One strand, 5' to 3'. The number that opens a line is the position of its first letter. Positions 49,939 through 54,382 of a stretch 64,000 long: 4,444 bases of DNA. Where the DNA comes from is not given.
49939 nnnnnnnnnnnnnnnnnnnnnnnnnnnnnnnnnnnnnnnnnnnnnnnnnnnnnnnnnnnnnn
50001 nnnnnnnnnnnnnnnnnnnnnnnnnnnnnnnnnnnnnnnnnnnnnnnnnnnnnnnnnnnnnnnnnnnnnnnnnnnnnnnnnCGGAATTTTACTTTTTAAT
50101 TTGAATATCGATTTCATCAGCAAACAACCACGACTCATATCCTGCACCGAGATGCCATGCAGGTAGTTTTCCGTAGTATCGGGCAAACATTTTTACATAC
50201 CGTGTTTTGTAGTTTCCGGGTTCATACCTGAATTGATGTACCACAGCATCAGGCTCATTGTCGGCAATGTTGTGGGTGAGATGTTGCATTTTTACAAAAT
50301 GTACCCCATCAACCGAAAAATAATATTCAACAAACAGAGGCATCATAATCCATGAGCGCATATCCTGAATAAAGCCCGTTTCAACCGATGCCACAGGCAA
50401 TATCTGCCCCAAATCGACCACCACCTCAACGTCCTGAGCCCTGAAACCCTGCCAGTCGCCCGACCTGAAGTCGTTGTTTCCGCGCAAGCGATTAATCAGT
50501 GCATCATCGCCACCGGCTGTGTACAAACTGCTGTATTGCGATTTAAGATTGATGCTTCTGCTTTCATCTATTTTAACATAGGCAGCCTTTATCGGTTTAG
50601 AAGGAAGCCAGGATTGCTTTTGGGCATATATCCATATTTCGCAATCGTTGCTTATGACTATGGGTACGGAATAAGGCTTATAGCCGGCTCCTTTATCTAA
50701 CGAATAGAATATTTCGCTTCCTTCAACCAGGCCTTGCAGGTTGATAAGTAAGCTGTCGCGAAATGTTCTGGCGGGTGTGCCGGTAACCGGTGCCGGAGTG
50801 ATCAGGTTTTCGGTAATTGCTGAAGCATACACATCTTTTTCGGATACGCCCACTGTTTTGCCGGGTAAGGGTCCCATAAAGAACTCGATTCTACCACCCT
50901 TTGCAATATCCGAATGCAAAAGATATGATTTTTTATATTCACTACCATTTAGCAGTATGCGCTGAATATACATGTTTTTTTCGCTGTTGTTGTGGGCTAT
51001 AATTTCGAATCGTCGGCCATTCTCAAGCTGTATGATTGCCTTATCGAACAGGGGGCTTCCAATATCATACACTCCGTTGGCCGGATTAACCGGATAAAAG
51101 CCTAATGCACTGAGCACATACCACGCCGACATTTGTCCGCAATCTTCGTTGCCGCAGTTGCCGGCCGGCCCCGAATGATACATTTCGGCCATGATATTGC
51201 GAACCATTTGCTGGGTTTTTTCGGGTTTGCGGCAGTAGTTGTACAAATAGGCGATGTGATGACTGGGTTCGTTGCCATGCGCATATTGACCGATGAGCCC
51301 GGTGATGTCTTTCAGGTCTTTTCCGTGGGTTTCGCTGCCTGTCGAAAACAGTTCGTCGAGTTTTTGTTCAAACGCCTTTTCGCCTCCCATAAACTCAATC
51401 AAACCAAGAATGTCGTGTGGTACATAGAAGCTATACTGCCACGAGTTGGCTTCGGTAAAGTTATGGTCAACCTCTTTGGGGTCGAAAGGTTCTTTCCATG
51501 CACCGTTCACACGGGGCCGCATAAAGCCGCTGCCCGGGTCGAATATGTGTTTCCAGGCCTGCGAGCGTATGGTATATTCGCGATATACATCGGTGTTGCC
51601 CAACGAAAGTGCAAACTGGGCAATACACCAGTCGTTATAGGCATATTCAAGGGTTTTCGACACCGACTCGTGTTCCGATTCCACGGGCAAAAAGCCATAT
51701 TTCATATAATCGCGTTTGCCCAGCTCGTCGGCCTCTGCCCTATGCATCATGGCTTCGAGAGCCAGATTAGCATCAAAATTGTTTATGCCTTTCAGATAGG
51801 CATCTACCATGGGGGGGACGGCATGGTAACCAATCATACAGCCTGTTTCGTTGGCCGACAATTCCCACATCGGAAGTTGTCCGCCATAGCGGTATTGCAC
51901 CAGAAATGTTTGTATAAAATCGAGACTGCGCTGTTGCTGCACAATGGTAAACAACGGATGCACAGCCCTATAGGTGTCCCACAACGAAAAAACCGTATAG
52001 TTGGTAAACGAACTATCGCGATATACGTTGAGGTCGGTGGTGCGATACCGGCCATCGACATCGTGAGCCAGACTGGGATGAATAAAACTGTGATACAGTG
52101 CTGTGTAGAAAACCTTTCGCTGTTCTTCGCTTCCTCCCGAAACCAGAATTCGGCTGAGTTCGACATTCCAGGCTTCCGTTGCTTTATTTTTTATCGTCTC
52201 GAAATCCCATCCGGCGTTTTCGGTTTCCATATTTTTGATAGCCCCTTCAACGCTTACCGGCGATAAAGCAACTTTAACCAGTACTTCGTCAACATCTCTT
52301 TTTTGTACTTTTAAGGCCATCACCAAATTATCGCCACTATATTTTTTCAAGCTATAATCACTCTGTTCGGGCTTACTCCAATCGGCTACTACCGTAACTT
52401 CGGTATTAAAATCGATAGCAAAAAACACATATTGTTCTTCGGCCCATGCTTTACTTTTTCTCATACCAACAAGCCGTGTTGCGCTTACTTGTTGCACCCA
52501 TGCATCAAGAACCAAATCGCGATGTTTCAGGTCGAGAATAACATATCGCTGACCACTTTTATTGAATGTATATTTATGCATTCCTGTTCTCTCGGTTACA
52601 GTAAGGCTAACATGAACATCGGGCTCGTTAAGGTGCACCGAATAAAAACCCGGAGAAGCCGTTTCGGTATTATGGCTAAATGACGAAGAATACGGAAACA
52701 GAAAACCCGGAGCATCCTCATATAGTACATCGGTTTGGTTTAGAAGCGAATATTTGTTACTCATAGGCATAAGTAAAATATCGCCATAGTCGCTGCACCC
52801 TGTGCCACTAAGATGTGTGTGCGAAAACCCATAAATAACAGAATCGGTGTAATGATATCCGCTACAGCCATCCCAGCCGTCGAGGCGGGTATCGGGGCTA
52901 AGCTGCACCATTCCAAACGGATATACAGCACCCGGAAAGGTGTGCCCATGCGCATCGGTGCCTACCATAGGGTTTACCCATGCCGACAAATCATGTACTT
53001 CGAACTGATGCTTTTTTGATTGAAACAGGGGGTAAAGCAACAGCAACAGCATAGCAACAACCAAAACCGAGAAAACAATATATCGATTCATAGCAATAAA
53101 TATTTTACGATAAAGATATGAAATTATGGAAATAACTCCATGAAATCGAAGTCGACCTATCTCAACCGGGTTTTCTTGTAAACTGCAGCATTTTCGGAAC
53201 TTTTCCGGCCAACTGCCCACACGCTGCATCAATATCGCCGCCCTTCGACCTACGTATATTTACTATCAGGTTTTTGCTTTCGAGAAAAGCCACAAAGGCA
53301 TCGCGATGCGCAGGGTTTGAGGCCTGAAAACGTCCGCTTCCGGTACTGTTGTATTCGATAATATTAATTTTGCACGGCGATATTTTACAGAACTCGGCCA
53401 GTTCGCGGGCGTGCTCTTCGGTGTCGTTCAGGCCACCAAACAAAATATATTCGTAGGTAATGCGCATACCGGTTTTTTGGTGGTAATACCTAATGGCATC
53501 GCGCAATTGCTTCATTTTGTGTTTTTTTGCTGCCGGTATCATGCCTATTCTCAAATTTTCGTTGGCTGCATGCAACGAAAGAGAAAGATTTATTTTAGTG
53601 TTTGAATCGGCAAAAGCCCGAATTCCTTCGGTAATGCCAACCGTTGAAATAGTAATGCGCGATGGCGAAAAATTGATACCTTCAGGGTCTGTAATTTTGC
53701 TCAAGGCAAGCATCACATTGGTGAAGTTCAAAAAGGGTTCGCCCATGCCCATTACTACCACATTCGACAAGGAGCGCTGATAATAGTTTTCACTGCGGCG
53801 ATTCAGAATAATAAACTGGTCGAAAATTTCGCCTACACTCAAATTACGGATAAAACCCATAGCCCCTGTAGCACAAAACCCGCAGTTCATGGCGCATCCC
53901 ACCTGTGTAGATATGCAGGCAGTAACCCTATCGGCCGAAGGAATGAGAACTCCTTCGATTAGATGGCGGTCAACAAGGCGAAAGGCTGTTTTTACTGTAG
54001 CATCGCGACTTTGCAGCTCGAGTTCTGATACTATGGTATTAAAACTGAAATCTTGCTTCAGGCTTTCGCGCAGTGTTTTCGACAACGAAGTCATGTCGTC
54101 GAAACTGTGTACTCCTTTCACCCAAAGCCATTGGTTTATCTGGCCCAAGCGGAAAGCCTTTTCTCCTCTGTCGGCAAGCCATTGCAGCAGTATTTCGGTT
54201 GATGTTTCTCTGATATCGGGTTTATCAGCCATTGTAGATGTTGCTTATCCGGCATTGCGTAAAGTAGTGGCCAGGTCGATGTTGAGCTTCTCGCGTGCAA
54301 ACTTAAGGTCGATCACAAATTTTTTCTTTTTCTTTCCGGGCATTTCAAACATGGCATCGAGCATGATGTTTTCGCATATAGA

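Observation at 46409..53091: GH92 alpha-mannosidase, neutral ceramidase and a sphingomyelinase-C-like EEP enzyme clustered together: a possible glyco-(inositol)phosphoceramide catabolic locus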

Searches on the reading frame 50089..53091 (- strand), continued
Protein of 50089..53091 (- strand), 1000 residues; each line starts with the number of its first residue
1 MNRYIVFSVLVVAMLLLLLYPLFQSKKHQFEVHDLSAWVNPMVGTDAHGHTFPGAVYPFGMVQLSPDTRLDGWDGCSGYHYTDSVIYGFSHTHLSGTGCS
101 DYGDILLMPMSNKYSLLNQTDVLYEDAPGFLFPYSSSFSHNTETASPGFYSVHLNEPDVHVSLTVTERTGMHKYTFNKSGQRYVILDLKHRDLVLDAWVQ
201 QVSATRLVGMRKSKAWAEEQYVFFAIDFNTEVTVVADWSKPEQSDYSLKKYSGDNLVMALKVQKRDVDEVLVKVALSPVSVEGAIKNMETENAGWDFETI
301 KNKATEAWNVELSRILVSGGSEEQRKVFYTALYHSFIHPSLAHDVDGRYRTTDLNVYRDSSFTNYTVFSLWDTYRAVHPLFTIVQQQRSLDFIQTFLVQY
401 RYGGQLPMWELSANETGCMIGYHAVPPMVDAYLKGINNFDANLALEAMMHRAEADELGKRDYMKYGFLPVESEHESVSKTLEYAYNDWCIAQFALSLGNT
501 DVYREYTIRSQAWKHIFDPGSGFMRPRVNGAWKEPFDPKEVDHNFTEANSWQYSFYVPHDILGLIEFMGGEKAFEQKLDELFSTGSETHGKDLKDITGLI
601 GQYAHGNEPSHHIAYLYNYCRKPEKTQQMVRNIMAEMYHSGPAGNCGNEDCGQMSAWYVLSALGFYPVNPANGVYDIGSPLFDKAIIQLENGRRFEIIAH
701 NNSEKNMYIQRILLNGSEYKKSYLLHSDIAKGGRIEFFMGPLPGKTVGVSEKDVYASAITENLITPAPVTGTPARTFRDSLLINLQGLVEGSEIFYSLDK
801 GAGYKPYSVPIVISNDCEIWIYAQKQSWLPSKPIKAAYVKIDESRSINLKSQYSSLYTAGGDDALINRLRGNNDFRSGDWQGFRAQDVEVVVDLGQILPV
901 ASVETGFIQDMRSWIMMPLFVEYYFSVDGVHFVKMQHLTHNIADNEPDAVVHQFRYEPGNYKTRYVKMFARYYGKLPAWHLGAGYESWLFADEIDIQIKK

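Call 21: find_encoding_contigs(protein=P0154, flank=8000, max_places=1)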
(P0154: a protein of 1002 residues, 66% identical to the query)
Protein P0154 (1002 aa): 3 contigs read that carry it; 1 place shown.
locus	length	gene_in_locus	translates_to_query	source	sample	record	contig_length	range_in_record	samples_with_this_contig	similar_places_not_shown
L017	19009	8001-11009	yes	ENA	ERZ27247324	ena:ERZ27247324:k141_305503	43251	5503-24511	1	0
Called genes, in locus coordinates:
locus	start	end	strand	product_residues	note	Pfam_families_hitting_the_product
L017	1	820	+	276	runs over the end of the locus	PF01551:Peptidase_M23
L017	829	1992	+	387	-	PF02670:DXP_reductoisom, PF08436:DXP_redisom_C, PF13288:DXPR_C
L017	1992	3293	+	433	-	PF02163:Peptidase_M50, PF00595:PDZ (faint), PF13180:PDZ_2 (weak), PF17820:PDZ_6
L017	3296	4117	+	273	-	-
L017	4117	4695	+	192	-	PF01725:Ham1p_like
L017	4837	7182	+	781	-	PF21544:PorZ_N_b_propeller, PF07494:Reg_prop (faint)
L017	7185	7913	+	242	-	PF11967:RecO_N, PF02565:RecO_C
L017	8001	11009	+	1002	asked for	PF17678:Glyco_hydro_92N, PF07971:Glyco_hydro_92, PF00754:F5_F8_type_C (weak)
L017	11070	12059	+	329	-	PF16125:DUF4837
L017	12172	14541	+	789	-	PF00092:VWA (weak), PF13519:VWA_2, PF00691:OmpA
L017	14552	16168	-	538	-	-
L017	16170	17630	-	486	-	-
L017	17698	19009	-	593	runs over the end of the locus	PF25145:NfeD1b_N (faint), PF01343:Peptidase_S49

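Call 22: find_encoding_contigs(protein=P0157, flank=8000, max_places=1)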
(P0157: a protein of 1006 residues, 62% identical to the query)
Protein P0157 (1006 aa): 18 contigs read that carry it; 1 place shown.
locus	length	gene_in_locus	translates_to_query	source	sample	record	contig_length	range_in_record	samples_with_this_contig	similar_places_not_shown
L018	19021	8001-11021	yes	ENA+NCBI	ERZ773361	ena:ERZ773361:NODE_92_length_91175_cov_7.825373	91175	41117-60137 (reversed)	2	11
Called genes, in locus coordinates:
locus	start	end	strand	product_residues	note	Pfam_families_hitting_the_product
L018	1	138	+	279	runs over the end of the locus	PF01551:Peptidase_M23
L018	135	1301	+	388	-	PF02670:DXP_reductoisom, PF08436:DXP_redisom_C, PF13288:DXPR_C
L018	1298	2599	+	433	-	PF02163:Peptidase_M50, PF13180:PDZ_2 (faint), PF17820:PDZ_6 (faint)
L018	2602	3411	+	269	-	-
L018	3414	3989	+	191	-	PF01725:Ham1p_like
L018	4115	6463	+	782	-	PF21544:PorZ_N_b_propeller, PF07494:Reg_prop (faint)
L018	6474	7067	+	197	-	PF06940:DUF1287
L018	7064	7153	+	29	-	-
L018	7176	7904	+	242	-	PF11967:RecO_N, PF02565:RecO_C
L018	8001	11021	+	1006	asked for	PF17678:Glyco_hydro_92N, PF07971:Glyco_hydro_92, PF13290:CHB_HEX_C_1 (weak)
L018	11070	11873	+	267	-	-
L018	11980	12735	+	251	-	PF18917:LiaI-LiaF-like_TM1, PF22570:LiaF-TM, PF09922:LiaF-like_C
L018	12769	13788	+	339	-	PF06580:His_kinase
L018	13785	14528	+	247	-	PF00072:Response_reg, PF04397:LytTR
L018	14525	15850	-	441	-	PF13231:PMT_2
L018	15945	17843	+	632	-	PF01839:FG-GAP (faint), PF13517:FG-GAP_3, PF18962:Por_Secre_tail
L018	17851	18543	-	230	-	-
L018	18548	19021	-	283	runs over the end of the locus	PF17827:PrmC_N, PF02527:GidB (weak), PF05175:MTS, PF06325:PrmA, PF13489:Methyltransf_23 (weak), PF13847:Methyltransf_31, PF08241:Methyltransf_11 (weak), PF13649:Methyltransf_25, +1 more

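Call 23: find_encoding_contigs(protein=P0160, flank=8000, max_places=1)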
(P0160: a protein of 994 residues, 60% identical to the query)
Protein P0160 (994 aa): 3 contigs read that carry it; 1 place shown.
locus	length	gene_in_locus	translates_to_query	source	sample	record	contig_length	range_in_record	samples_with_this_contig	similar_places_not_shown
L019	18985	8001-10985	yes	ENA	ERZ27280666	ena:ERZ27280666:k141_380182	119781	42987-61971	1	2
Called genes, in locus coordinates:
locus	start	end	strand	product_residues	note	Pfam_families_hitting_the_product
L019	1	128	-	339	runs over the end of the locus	PF03631:Virul_fac_BrkB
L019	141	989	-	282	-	PF02749:QRPTase_N, PF01729:QRPTase_C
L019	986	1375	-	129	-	PF16022:DUF4783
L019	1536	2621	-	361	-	-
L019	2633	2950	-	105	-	-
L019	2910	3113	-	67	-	-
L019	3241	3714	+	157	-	PF02590:SPOUT_MTase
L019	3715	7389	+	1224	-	PF00512:HisKA (weak), PF02518:HATPase_c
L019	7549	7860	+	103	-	PF22600:MTPAP-like_central (weak), PF01909:NTP_transf_2, PF18765:Polbeta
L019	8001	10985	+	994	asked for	PF17678:Glyco_hydro_92N, PF07971:Glyco_hydro_92, PF00754:F5_F8_type_C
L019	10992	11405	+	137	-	-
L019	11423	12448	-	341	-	PF00106:adh_short (weak), PF01073:3Beta_HSD, PF01370:Epimerase, PF02719:Polysacc_synt_2, PF04321:RmlD_sub_bind (weak), PF13460:NAD_binding_10 (weak), PF16363:GDP_Man_Dehyd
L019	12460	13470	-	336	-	PF01210:NAD_Gly3P_dh_N, PF07479:NAD_Gly3P_dh_C, PF20618:GPD_NAD_C_bact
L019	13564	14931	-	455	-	PF01546:Peptidase_M20, PF07687:M20_dimer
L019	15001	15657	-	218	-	-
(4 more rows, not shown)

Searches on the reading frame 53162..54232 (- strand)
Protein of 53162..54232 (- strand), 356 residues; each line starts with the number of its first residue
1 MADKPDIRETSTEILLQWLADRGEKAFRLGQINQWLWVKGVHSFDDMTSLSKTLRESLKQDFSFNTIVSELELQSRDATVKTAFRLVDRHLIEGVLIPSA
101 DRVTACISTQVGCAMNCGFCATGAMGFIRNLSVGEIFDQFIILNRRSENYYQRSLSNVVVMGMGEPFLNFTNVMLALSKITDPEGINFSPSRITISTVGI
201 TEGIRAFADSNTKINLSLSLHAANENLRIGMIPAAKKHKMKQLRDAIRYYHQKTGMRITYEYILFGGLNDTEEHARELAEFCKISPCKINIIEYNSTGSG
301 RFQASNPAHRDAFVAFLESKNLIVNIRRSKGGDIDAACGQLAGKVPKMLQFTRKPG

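Call 4: search_protein_families(library=pfam, proteins=[window:53162-54232:-], max_evalue=0.01)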
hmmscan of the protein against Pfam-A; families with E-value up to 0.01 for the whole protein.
window:53162-54232:- (356 aa): 3 families
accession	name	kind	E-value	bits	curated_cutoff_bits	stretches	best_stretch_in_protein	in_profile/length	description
PF21016.3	RlmN_N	-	7e-14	51.8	24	1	11-61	7-57/60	Ribosomal RNA large subunit methyltransferase N-terminal domain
PF04055.27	Radical_SAM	-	5.7e-13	49.8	29.5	1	107-277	1-164/166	Radical SAM superfamily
PF19238.5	Radical_SAM_2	-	0.0024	18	26.7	1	216-286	80-146/151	Radical SAM-like domain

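Call 5: search_protein_families(library=ncbifam, proteins=[window:53162-54232:-], max_evalue=0.01)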
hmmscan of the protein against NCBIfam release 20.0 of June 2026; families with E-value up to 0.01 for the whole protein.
window:53162-54232:- (356 aa): 10 families
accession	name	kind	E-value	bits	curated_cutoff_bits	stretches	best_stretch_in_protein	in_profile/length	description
TIGR00048.1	rRNA_mod_RlmN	equivalog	2.9e-110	368.5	290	1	4-346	6-348/355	dual-specificity RNA methyltransferase RlmN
NF008396.0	PRK11194.1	equivalog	1.1e-83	281.2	633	1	13-345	21-357/379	dual-specificity RNA methyltransferase RlmN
NF011031.0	PRK14461.1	equivalog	1.2e-76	258.2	601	1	13-349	16-369/372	ribosomal RNA large subunit methyltransferase N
NF000424.4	CfrAB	exception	5.1e-62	210.2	530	1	17-342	9-337/338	Cfr family 23S rRNA (adenine(2503)-C(8))-methyltransferase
NF011024.0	PRK14453.1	equivalog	1.3e-61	208.8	468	1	16-345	12-344/348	23S rRNA (adenine(2503)-C(8))-methyltransferase Cfr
TIGR04432.1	rSAM_Cfr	equivalog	3e-61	207.6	550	1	14-343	8-340/341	Cfr family 23S rRNA (adenine(2503)-C(8))-methyltransferase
NF011040.0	PRK14470.1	equivalog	5.5e-51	174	441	1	74-344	67-334/338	ribosomal RNA large subunit methyltransferase N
NF011034.0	PRK14464.1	equivalog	9.2e-49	166.1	422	1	16-349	7-334/348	RNA methyltransferase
TIGR02493.1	PFLA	equivalog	6e-05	22.5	231.75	1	112-306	24-209/235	pyruvate formate-lyase-activating protein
NF038107.1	rSAM_NF038107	equivalog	0.0073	15.1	600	0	101-213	83-197/444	Cys-every-fifth radical SAM/SPASM peptide maturase CefB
